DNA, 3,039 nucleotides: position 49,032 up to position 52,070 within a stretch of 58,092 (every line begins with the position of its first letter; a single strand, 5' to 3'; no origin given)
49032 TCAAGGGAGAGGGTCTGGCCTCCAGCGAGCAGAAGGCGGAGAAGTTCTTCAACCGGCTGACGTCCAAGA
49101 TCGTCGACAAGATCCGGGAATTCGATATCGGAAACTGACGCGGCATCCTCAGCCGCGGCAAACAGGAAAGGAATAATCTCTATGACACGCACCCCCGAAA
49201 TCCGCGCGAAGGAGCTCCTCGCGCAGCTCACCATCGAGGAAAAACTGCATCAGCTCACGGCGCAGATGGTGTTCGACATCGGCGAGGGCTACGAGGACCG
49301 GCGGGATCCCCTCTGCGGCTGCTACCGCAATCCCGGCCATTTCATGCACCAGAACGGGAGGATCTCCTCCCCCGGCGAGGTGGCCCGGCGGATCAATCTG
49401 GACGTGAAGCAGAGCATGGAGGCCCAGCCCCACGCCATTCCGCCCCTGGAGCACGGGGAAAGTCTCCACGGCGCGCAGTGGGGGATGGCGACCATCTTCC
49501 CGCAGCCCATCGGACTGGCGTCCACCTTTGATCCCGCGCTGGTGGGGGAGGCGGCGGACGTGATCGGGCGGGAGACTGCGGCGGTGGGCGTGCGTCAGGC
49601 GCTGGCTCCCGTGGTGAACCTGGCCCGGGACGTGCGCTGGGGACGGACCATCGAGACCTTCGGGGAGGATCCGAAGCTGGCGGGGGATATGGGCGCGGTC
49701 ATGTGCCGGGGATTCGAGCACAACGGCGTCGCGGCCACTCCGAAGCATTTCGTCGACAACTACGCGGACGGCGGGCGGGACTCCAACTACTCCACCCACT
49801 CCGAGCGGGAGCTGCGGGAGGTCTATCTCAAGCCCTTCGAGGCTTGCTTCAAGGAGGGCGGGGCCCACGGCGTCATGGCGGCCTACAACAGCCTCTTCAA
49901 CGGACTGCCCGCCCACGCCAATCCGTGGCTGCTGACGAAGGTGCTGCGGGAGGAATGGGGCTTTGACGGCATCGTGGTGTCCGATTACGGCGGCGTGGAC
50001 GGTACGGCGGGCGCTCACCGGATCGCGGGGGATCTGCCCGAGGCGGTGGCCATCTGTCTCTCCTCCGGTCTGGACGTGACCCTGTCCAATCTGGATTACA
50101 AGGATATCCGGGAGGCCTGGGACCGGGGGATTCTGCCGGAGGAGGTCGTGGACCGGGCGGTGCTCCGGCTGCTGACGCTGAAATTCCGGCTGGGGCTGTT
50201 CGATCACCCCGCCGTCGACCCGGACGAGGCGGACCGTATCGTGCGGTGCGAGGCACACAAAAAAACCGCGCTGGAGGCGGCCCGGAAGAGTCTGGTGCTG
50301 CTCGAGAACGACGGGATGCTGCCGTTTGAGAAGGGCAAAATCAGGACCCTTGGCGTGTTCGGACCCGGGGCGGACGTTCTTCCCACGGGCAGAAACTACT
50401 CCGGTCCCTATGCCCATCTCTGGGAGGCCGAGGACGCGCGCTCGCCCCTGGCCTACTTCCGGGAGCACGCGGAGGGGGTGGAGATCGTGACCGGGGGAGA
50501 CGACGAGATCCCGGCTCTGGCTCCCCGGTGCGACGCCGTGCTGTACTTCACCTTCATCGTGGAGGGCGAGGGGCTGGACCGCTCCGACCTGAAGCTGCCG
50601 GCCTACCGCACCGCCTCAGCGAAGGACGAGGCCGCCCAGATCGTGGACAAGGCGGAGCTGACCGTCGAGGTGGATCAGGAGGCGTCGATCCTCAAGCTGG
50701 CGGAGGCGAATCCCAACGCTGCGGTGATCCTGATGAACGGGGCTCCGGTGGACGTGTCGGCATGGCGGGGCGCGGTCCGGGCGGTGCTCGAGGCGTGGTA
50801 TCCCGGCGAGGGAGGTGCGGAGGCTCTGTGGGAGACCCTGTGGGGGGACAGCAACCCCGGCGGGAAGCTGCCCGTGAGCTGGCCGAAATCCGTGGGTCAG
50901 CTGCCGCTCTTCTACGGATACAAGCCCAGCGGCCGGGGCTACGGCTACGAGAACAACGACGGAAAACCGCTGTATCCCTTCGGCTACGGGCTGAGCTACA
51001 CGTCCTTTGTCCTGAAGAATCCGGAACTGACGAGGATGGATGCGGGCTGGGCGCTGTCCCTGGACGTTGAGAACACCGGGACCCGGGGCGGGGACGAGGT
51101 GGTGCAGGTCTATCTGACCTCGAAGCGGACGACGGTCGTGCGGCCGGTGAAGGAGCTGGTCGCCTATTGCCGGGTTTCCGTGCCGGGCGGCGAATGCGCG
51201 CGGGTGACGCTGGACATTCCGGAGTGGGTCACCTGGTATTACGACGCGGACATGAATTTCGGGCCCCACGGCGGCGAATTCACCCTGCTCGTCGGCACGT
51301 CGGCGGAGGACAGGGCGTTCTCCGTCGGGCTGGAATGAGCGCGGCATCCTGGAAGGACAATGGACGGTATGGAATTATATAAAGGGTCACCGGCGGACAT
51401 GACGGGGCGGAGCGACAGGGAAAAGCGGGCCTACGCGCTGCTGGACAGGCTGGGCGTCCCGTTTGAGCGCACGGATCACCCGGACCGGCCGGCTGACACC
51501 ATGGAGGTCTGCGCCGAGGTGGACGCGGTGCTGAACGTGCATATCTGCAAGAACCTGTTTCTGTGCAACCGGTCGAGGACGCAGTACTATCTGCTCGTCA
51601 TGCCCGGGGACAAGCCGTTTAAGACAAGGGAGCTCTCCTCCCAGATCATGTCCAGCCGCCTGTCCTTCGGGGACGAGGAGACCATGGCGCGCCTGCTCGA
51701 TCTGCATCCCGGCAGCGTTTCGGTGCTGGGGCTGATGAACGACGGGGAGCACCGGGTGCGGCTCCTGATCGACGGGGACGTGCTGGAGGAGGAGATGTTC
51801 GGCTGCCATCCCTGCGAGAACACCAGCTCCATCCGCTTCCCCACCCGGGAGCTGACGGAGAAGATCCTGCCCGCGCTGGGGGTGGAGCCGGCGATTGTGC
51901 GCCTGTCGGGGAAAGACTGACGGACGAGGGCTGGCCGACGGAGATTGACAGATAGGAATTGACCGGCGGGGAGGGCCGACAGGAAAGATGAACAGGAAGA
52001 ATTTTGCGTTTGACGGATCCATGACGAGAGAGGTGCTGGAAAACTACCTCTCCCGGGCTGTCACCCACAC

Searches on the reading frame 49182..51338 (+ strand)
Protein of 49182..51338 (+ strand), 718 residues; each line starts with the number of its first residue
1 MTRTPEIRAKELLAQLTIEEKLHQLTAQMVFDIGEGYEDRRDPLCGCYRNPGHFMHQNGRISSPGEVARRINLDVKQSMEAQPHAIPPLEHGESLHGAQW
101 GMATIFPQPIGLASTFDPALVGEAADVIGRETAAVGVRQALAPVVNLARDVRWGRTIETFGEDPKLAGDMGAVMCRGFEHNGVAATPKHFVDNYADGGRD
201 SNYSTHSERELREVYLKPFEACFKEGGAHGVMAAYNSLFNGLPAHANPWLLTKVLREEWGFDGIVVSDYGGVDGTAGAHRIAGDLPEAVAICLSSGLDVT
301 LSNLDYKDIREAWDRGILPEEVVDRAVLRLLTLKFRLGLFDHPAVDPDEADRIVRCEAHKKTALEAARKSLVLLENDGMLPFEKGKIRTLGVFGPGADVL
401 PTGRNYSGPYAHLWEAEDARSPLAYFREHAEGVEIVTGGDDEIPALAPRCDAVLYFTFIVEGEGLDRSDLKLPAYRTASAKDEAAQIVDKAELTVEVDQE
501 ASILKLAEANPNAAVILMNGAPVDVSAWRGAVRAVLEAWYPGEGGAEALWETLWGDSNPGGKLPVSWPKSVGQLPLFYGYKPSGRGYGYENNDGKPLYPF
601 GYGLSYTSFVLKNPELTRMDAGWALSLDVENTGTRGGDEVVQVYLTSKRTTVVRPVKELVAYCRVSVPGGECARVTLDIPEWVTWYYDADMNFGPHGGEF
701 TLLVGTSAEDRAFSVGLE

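Call 78: search_protein_families(library=pfam, proteins=[window:49182-51338:+], max_evalue=0.00001)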
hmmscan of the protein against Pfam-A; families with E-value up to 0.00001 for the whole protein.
window:49182-51338:+ (718 aa): 3 families
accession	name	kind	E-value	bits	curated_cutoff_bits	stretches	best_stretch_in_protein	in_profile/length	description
PF00933.27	Glyco_hydro_3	-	2.4e-59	201.8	27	1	65-333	42-316/316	Glycosyl hydrolase family 3 N terminal domain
PF01915.27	Glyco_hydro_3_C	-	2.4e-41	142.3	31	1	371-606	1-200/200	Glycosyl hydrolase family 3 C-terminal domain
PF14310.12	Fn3-like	-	4e-14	52.9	25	1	639-708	1-71/71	Fibronectin type III-like domain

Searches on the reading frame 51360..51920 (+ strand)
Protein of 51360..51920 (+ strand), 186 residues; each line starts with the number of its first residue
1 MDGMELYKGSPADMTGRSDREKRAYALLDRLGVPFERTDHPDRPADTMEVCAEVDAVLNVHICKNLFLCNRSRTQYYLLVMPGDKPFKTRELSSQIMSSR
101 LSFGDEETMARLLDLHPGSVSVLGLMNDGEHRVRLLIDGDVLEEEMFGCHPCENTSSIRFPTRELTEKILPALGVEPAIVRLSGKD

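Call 86: search_protein_families(library=pfam, proteins=[window:51360-51920:+], max_evalue=0.001)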
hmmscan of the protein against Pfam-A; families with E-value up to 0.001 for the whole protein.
window:51360-51920:+ (186 aa): 1 family
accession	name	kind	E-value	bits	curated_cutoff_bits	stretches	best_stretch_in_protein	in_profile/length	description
PF04073.20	tRNA_edit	-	6e-22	78.5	25.5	1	43-166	2-121/123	Aminoacyl-tRNA editing domain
